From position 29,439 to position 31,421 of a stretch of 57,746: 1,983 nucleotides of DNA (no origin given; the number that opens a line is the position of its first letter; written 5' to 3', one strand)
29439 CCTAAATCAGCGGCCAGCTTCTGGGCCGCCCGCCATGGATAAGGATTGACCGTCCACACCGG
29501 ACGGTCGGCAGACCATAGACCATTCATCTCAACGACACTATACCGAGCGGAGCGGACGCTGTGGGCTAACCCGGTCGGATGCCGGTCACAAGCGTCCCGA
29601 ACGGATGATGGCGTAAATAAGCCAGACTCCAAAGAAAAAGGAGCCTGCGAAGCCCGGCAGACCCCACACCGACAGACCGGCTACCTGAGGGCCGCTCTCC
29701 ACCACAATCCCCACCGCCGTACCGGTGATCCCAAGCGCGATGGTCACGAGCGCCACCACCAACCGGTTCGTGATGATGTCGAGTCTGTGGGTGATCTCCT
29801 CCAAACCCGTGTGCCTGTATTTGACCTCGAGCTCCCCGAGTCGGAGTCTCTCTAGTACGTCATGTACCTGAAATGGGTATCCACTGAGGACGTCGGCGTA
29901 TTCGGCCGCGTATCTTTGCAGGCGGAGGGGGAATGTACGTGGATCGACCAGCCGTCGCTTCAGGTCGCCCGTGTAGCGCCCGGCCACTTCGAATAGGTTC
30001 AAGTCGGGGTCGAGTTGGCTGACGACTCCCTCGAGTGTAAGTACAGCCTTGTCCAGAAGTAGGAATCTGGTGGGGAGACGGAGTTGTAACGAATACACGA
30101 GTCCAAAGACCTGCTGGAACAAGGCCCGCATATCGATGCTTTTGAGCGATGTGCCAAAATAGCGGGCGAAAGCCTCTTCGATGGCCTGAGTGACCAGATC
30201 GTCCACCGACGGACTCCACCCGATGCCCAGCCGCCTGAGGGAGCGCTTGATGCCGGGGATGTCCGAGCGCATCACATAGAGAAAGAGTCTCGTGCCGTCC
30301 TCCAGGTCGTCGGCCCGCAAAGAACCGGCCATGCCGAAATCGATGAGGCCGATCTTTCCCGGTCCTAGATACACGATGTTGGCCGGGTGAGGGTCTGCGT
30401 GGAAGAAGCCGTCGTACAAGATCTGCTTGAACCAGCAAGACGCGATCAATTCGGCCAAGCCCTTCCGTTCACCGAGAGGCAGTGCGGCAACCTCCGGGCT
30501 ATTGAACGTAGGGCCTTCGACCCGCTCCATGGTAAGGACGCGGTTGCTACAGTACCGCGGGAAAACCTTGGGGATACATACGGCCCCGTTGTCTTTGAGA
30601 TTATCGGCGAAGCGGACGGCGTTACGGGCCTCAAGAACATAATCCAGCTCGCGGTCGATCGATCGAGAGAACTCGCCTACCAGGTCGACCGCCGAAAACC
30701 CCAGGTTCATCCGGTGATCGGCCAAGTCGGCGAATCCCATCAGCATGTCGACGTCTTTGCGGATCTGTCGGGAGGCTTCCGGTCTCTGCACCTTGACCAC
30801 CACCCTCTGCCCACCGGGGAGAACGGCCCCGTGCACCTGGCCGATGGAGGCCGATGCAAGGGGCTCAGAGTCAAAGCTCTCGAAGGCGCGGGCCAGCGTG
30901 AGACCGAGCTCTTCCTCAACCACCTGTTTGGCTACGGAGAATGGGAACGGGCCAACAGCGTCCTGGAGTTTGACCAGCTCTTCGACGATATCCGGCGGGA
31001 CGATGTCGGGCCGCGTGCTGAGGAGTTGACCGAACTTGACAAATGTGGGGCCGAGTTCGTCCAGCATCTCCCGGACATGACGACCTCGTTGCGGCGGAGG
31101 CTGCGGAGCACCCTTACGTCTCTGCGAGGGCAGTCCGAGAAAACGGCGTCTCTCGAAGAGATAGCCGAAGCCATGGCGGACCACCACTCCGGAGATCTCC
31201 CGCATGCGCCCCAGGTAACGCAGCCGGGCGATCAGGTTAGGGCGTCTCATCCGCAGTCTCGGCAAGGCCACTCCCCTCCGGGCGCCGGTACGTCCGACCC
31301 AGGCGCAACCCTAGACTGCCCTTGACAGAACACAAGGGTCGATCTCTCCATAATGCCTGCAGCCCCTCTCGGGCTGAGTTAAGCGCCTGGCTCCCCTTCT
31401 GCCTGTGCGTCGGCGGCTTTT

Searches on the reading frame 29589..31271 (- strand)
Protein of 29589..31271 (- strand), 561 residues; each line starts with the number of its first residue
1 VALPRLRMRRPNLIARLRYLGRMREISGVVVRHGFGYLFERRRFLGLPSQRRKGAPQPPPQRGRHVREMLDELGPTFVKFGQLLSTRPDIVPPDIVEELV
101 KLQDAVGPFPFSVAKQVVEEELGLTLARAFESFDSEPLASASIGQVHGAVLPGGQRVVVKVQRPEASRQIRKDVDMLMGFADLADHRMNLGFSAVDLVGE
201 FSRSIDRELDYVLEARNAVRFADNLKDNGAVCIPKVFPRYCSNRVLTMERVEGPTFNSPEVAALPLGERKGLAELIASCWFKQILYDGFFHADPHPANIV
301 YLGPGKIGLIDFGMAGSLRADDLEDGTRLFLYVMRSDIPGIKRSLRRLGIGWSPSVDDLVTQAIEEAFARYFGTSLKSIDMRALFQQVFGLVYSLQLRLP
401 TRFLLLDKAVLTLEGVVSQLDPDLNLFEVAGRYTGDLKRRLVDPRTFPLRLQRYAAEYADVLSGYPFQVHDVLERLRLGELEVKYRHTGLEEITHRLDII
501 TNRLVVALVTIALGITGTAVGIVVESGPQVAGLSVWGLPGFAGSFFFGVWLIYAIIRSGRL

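Call 37: search_protein_families(library=ncbifam, proteins=[window:29589-31271:-], max_evalue=0.001)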
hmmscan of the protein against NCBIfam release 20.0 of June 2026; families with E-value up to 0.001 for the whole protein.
window:29589-31271:- (561 aa): 5 families
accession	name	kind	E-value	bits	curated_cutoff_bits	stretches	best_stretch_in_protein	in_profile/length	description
TIGR01982.1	UbiB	equivalog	4.9e-105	351.6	487.55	1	21-444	2-432/436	2-polyprenylphenol 6-hydroxylase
NF003404.0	PRK04750.1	equivalog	2.9e-85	286.9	667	1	57-504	46-500/529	ubiquinone biosynthesis regulatory protein kinase UbiB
NF050082.1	ATPase_MABP1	exception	1.3e-29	103.3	800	1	68-424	55-420/435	macrolide-binding ATPase MABP-1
TIGR03724.2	arch_bud32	equivalog_domain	0.00055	19.5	125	1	219-318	44-134/193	KEOPS complex kinase/ATPase Bud32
NF011464.0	PRK14879.1-7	equivalog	0.0006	19.6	246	0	207-316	42-150/221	Kae1-associated kinase Bud32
